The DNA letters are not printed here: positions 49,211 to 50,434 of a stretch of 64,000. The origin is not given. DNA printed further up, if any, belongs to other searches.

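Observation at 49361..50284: Orphan Ftr/FhcD-like formyltransferase embedded in a tetrahydrofolate (not H4MPT) gene context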

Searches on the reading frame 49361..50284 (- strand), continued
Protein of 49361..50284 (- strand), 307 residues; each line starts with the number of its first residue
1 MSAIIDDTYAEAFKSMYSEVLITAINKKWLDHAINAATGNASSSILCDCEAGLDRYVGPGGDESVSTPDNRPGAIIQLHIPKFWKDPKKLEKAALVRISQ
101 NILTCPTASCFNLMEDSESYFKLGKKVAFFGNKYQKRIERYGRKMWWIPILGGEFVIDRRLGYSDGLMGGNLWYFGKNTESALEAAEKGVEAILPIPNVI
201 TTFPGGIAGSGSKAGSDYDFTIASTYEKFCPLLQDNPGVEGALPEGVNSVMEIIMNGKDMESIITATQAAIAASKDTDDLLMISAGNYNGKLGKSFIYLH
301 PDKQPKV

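Call 39: list_cluster_members(proteins=[P0189, P0076, P0081, P0077, P0083, P0087, P0095, P0103, P0092, P0073])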
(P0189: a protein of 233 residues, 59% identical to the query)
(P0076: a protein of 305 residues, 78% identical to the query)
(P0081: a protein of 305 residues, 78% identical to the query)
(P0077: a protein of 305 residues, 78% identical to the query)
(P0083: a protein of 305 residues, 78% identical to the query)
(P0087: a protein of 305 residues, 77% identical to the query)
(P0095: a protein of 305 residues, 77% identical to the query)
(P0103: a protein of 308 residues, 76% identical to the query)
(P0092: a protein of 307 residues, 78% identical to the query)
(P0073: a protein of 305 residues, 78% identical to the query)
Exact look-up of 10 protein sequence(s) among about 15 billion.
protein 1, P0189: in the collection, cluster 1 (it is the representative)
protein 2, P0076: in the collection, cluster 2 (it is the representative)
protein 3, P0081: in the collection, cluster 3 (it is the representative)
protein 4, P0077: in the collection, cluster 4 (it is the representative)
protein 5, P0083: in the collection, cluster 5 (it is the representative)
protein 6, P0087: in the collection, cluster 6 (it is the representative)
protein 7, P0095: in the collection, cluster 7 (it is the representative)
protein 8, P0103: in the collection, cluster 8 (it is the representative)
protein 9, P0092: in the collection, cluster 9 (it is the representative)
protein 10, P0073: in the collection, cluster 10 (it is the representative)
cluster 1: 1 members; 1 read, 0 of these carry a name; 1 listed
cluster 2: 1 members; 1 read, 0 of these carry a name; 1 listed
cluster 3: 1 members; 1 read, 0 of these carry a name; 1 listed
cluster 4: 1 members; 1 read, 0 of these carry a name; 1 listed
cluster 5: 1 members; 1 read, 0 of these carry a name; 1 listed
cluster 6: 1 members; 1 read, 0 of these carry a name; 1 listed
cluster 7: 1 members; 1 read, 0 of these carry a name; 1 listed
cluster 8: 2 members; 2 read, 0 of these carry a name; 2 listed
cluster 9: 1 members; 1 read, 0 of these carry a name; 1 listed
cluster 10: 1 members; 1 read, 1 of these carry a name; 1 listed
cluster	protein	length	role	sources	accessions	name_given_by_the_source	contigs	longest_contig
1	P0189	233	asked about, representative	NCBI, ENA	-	-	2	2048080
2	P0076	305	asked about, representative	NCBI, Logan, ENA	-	-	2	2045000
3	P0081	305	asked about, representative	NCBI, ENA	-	-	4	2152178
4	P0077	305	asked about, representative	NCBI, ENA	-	-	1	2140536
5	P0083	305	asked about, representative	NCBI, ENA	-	-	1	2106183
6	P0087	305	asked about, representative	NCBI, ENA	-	-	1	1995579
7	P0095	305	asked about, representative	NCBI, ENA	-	-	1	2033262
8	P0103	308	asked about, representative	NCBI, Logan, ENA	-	-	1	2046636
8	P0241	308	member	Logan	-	-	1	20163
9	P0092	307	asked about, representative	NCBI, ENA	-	-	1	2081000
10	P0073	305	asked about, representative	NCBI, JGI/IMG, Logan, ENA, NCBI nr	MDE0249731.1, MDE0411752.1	MAG: formylmethanofuran--tetrahydromethanopterin N-formyltransferase [Gammaproteobacteria ... | formylmethanofuran--tetrahydromethanopterin N-formyltransferase [Gammaproteobacteria ...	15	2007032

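Call 41: find_homologous_proteins(query=P0189, max_evalue=0.00001)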
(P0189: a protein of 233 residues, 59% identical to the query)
Query P0189 (233 aa): 5535 proteins with E <= 0.00001 among 6375 candidates; the best 120 are listed.
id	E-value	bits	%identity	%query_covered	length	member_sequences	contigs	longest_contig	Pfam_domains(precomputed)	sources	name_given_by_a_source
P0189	8.4e-148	508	100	100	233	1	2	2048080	PF04476.20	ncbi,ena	-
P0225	4.9e-123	427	84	99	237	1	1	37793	PF04476.20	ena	-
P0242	4.2e-114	398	80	97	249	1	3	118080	PF04476.20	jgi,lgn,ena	-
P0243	3.3e-86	306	63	99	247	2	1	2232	PF04476.20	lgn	-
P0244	6.2e-81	289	62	96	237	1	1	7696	PF04476.20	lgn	-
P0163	1.5e-78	281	62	96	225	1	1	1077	PF04476.20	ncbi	-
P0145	4.4e-77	277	60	99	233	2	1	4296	PF04476.20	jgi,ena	-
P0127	1.6e-76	275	62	97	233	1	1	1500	PF04476.20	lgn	-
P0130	1.6e-76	275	61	96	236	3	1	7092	PF04476.20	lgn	-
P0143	2.1e-75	271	58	97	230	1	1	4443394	PF04476.20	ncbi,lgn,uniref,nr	ncbi:(5-formylfuran-3-yl)methyl phosphate synthase [Methylococcus sp. EFPC2]|uniref:(5-formylfuran-3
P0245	1.2e-74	269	57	96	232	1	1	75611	PF04476.20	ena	-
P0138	1.6e-74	268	60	97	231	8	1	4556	PF04476.20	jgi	-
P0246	1.8e-74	268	57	97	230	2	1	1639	PF04476.20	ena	-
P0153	3.3e-74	267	60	96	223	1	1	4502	PF04476.20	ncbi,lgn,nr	ncbi:MAG: (5-formylfuran-3-yl)methyl phosphate synthase [Methylococcaceae bacterium]|nr:(5-formylfur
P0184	9.2e-74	266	56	97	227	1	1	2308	PF04476.20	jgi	jgi:uncharacterized protein (UPF0264 family)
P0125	1.0e-69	252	59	97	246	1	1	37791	PF04476.20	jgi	jgi:(5-formylfuran-3-yl)methyl phosphate synthase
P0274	2.7e-69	251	53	99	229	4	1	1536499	PF04476.20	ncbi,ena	-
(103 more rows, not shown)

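Call 49: predict_structure(protein=window:49361-50284:-)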
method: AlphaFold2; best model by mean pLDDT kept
length: 307 residues; sequences in the alignment: 1
mean_pLDDT: 31.9   pTM: 0.20
mean pLDDT of the five models: 31.9, 30.4, 30.2, 29.7, 25.2
residues with pLDDT >= 90: 0; 70-90: 0; 50-70: 7; < 50: 300
segments of 3 or more residues with pLDDT < 50: 1-264, 272-307
pLDDT, mean of each block of 10 residues (from residue 1): 27 30 32 36 28 29 30 25 32 25 24 28 27 32 31 31 27 34 35 25 24 24 28 38 43 43 50 43 37 37 33
secondary structure, 60 per line:
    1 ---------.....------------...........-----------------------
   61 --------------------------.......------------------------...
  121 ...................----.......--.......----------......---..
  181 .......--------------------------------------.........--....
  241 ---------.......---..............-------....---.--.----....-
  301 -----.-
elements in order: H10-14 H27-37 H87-93 H118-139 E144-150 E153-159 E170-175 H179-187 H226-234 H237-240 H250-256 H260-273 E281-284 E296-299

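Call 50: search_protein_representatives(protein=window:49361-50284:-)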
Query: 307 residues. Proteins with E-value up to 0.001 (for the whole library): 946; up to 1e-10: 474; up to 1e-30: 98. The best 150 are listed.
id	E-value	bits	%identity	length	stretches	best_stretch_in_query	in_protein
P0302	4.4e-126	436.3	61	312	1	3-303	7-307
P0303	6.0e-106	370.2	69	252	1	66-300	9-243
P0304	1.2e-83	296.9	64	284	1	35-239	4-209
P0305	1.4e-83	296.7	69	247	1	112-305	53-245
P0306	2.1e-83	296.1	69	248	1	3-190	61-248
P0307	1.6e-81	289.9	68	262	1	88-278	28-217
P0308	3.7e-79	282.2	68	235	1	1-188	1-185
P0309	7.7e-77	274.6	70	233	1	76-241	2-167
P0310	2.6e-66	240.0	45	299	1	3-298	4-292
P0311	7.7e-66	238.4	63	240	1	2-163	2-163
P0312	9.1e-64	231.6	52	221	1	1-206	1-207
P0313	1.7e-61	224.2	64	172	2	3-86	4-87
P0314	2.6e-61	223.6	62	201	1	3-156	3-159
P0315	4.3e-60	219.6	42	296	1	5-299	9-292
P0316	4.2e-59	216.3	58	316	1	3-190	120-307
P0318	7.4e-58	212.2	44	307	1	5-297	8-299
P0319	5.7e-57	209.3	41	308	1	5-297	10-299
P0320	2.7e-55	203.8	42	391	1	3-301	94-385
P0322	2.1e-54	200.9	39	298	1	5-299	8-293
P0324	1.5e-53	198.1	42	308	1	5-300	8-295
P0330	2.1e-51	191.0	41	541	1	3-300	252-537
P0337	1.0e-48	182.2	40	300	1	5-300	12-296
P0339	4.4e-48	180.1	42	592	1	3-300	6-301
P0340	1.8e-47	178.1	46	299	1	1-279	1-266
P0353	3.5e-41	157.5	38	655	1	5-296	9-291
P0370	4.0e-37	144.2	40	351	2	60-264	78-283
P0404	5.4e-30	120.7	74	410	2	28-73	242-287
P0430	1.7e-27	112.5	44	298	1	123-271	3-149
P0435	6.4e-27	110.6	37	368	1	28-257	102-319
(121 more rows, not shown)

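Call 53: find_encoding_contigs(protein=P0324, flank=8000, max_places=1)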
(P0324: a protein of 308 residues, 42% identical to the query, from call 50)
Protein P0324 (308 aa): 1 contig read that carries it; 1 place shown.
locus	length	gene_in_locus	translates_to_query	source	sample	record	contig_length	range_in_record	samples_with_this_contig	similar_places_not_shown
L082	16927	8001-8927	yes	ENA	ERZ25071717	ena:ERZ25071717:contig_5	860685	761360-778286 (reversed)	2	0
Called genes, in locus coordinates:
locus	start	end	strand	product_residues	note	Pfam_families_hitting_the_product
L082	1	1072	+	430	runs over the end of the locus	PF01546:Peptidase_M20, PF07687:M20_dimer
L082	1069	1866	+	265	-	PF00005:ABC_tran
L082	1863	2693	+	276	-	PF00528:BPD_transp_1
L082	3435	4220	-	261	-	PF20123:DUF6513, PF00809:Pterin_bind (weak)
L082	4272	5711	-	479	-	PF09492:Pec_lyase (faint)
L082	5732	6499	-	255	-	PF00106:adh_short, PF13561:adh_short_C2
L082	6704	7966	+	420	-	-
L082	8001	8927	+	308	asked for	PF01913:FTR, PF02741:FTR_C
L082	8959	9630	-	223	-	PF00694:Aconitase_C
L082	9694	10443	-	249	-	PF13676:TIR_2 (faint)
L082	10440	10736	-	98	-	PF13676:TIR_2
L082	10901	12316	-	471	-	PF00330:Aconitase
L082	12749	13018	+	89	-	-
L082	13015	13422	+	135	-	PF01381:HTH_3 (faint)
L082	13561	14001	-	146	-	PF07596:SBP_bac_10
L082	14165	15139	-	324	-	-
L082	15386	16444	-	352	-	PF07963:N_methyl, PF07596:SBP_bac_10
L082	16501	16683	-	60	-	-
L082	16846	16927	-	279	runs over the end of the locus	PF00459:Inositol_P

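Call 56: search_protein_families(library=ncbifam, proteins=[L082:6704-7966:+, L082:3435-4220:-, L080:8031-9413:+, L080:9426-10004:+, L053:7558-8559:+, L053:8600-9271:-], max_evalue=0.001)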
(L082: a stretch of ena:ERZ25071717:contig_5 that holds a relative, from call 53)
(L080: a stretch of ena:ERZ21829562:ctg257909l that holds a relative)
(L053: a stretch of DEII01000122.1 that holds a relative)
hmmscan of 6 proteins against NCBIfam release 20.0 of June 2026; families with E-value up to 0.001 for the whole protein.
L082:6704-7966:+ (420 aa): 1 family
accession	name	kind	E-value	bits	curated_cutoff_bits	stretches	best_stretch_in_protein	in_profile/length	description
TIGR03129.1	one_C_dehyd_B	equivalog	1.2e-78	264.5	327.8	1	10-418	2-421/421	formylmethanofuran dehydrogenase subunit B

L082:3435-4220:- (261 aa): 1 family
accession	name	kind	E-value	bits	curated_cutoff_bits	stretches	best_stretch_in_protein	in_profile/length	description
TIGR00284.1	TIGR00284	hypoth_equivalog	1.3e-17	63.5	256.65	2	118-255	153-296/497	dihydropteroate synthase-like protein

L080:8031-9413:+ (460 aa): 2 families
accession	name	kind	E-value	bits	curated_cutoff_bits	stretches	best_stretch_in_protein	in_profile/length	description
TIGR00284.1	TIGR00284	hypoth_equivalog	1.1e-55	189.1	256.65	2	111-435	152-497/497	dihydropteroate synthase-like protein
NF005719.0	PRK07535.1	domain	0.00069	18.8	259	0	232-319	153-242/268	methyltetrahydrofolate:corrinoid/iron-sulfur protein methyltransferase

L080:9426-10004:+ (192 aa): 0 families

L053:7558-8559:+ (333 aa): 0 families

L053:8600-9271:- (223 aa): 0 families

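Call 57: list_cluster_members(proteins=[P0302, P0324, P0310, P0315, P0318, P0319, P0322, P0337, P0430, P0340])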
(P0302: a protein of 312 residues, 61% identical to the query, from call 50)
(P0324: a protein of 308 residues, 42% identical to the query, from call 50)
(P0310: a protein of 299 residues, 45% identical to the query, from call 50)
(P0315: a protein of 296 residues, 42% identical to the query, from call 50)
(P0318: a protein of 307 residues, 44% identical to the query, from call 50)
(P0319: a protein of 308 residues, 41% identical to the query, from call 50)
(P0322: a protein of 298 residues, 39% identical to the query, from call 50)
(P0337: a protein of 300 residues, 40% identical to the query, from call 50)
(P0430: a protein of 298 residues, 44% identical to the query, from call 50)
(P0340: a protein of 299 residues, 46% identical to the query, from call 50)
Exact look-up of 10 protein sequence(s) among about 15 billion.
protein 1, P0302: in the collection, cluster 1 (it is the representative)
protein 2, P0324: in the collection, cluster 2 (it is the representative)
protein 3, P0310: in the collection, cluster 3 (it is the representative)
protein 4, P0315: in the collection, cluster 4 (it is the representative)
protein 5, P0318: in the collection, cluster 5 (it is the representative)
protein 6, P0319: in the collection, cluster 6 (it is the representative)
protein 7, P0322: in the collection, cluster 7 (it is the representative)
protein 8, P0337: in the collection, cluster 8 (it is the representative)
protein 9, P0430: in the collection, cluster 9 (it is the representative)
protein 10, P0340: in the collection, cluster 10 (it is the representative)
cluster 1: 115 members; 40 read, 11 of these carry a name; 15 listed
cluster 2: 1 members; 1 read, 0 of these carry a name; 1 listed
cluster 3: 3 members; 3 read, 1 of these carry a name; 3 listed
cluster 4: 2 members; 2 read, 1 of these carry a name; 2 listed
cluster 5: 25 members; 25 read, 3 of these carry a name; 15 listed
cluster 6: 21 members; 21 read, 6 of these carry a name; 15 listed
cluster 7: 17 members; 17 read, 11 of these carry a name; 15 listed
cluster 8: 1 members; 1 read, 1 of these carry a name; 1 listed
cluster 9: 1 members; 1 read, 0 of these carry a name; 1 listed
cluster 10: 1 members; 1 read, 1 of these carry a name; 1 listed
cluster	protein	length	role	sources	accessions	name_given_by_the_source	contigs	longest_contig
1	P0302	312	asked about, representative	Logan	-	-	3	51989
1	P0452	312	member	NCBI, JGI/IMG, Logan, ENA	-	formylmethanofuran--tetrahydromethanopterin N-formyltransferase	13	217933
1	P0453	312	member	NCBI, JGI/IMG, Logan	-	formylmethanofuran--tetrahydromethanopterin N-formyltransferase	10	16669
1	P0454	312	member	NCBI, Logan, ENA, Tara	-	strand:- start:171547 stop:172485 length:939 start_codon:yes stop_codon:yes ...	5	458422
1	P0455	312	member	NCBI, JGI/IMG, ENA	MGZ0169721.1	MAG: formylmethanofuran--tetrahydromethanopterin N-formyltransferase [Planctomycetales ... | formylmethanofuran--tetrahydromethanopterin N-formyltransferase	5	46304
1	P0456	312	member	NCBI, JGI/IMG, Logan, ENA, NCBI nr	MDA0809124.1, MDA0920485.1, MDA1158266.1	MAG: formylmethanofuran--tetrahydromethanopterin N-formyltransferase [Planctomycetota ... | formylmethanofuran--tetrahydromethanopterin N-formyltransferase [Planctomycetota ...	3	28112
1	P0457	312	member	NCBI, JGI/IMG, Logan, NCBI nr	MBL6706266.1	MAG: formylmethanofuran--tetrahydromethanopterin N-formyltransferase [Planctomycetaceae ... | formylmethanofuran--tetrahydromethanopterin N-formyltransferase | formylmethanofuran--tetrahydromethanopterin N-formyltransferase [Planctomycetaceae ...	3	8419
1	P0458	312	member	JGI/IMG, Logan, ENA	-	formylmethanofuran--tetrahydromethanopterin N-formyltransferase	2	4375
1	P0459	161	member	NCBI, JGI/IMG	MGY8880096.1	MAG: formylmethanofuran--tetrahydromethanopterin N-formyltransferase, partial ... | formylmethanofuran--tetrahydromethanopterin N-formyltransferase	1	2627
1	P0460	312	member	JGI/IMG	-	formylmethanofuran--tetrahydromethanopterin N-formyltransferase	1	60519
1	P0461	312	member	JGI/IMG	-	formylmethanofuran--tetrahydromethanopterin N-formyltransferase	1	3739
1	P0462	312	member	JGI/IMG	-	formylmethanofuran--tetrahydromethanopterin N-formyltransferase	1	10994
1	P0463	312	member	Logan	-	-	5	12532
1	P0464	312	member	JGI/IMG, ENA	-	-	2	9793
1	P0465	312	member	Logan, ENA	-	-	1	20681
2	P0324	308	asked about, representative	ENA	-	-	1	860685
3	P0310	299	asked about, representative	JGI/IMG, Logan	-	-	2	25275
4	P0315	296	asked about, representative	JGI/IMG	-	-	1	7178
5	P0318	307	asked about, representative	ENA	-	-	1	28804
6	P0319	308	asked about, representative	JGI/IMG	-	-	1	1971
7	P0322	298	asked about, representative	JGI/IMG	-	formylmethanofuran--tetrahydromethanopterin N-formyltransferase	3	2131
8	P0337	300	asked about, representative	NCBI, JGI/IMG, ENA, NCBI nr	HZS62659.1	MAG TPA: formylmethanofuran--tetrahydromethanopterin N-formyltransferase ... | formylmethanofuran--tetrahydromethanopterin N-formyltransferase [Gemmatimonadaceae ...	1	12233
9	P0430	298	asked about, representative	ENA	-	-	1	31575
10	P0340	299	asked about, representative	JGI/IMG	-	formylmethanofuran--tetrahydromethanopterin N-formyltransferase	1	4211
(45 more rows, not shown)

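Call 63: search_protein_families(library=pfam, proteins=[P0330, P0339, P0353, P0320, P0404, P0435, P0370, P0316], max_evalue=0.001)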
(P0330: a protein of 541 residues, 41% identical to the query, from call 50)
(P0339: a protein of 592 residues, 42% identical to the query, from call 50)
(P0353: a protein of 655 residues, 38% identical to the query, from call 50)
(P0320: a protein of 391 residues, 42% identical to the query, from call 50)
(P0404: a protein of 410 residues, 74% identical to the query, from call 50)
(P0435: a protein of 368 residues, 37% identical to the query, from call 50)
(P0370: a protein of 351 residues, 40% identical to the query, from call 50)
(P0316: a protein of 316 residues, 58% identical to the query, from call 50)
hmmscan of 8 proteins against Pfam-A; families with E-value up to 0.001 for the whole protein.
P0330 (541 aa): 3 families
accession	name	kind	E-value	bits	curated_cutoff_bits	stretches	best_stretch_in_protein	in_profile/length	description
PF02741.20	FTR_C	-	3.4e-60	202.8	25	1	392-539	1-149/149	FTR, proximal lobe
PF01913.23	FTR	-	1.5e-59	200.4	27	1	247-389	1-142/142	Formylmethanofuran-tetrahydromethanopterin formyltransferase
PF07969.17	Amidohydro_3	-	6.3e-23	82.4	29.7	1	18-183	295-471/472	Amidohydrolase family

P0339 (592 aa): 2 families
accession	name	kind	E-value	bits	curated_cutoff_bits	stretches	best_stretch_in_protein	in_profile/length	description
PF01913.23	FTR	-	2.1e-55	187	27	1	1-149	1-142/142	Formylmethanofuran-tetrahydromethanopterin formyltransferase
PF02741.20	FTR_C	-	2.5e-55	187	25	1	152-303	1-149/149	FTR, proximal lobe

P0353 (655 aa): 3 families
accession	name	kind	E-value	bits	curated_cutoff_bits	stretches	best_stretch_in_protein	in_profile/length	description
PF01913.23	FTR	-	1e-59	201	27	1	2-143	1-141/142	Formylmethanofuran-tetrahydromethanopterin formyltransferase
PF02741.20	FTR_C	-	1e-52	178.6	25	1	147-296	1-148/149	FTR, proximal lobe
PF01493.24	GXGXG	-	7.8e-06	26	32.5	1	448-521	95-160/190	GXGXG motif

P0320 (391 aa): 2 families
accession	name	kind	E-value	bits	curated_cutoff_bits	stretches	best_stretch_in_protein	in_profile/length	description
PF02741.20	FTR_C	-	5.9e-57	192.3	25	1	240-386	1-149/149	FTR, proximal lobe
PF01913.23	FTR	-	5.9e-53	179.1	27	1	89-237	1-142/142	Formylmethanofuran-tetrahydromethanopterin formyltransferase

P0404 (410 aa): 2 families
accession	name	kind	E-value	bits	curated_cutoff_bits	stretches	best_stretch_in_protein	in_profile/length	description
PF01812.26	5-FTHF_cyc-lig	-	7.2e-07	29.7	27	1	151-197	136-186/186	5-formyltetrahydrofolate cyclo-ligase family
PF01913.23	FTR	-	8.5e-05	23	27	1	241-273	30-62/142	Formylmethanofuran-tetrahydromethanopterin formyltransferase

P0435 (368 aa): 2 families
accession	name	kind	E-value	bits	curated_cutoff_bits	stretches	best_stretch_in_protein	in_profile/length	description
PF02741.20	FTR_C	-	1.3e-39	136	25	1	216-323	1-108/149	FTR, proximal lobe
PF01913.23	FTR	-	1.1e-23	84.2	27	1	102-213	31-142/142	Formylmethanofuran-tetrahydromethanopterin formyltransferase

P0370 (351 aa): 2 families
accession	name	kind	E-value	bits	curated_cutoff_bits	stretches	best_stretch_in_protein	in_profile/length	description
PF02741.20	FTR_C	-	2.2e-34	119.1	25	1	167-284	1-112/149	FTR, proximal lobe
PF01913.23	FTR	-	6e-34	117.5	27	1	83-164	63-142/142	Formylmethanofuran-tetrahydromethanopterin formyltransferase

P0316 (316 aa): 2 families
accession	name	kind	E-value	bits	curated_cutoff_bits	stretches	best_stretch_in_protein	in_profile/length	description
PF01913.23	FTR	-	1.3e-38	132.6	27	1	120-255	6-130/142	Formylmethanofuran-tetrahydromethanopterin formyltransferase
PF01812.26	5-FTHF_cyc-lig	-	0.00039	20.8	27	1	4-49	91-131/186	5-formyltetrahydrofolate cyclo-ligase family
